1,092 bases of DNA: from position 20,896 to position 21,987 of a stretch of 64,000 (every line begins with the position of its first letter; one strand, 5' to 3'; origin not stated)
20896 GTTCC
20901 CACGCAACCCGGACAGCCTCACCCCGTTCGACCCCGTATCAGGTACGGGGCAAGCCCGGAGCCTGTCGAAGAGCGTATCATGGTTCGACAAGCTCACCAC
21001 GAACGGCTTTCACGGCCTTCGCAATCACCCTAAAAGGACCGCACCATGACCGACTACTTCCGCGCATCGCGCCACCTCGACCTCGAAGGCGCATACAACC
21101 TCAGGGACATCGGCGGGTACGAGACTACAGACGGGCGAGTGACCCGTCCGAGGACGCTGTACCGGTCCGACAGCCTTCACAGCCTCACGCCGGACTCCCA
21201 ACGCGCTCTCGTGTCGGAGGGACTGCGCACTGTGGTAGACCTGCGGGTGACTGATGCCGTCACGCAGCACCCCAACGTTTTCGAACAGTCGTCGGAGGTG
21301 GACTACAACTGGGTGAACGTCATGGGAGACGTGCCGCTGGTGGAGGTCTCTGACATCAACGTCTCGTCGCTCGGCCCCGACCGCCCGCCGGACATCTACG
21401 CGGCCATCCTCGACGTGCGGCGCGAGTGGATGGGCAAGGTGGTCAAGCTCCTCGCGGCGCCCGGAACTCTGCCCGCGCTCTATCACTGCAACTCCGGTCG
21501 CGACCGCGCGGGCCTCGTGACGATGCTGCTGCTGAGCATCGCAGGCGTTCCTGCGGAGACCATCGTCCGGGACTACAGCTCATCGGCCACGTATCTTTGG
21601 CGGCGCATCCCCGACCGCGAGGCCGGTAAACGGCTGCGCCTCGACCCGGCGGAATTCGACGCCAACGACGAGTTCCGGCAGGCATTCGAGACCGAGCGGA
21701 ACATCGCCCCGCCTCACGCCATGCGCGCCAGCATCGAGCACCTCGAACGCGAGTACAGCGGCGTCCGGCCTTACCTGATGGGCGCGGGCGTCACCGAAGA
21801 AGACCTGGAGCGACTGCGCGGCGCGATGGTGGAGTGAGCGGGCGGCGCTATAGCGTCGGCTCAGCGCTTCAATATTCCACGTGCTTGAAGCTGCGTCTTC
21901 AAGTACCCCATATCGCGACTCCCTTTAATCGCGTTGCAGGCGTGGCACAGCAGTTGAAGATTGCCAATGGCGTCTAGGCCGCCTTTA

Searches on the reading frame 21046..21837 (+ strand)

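Call 3: search_protein_families(library=pfam, proteins=[window:21046-21837:+], max_evalue=0.01)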
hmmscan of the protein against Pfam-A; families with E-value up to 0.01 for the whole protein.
window:21046-21837:+ (263 aa): 2 families
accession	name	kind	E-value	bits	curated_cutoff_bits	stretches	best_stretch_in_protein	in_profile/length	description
PF13350.11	Y_phosphatase3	-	2e-51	175.7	22.2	1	11-263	1-240/240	Tyrosine phosphatase family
PF03162.18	Y_phosphatase2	-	0.0023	18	27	1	124-178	74-128/165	Tyrosine phosphatase family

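Call 4: search_protein_families(library=ncbifam, proteins=[window:21046-21837:+], max_evalue=0.01)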
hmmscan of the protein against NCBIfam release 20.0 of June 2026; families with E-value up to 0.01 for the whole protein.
window:21046-21837:+ (263 aa): 0 families
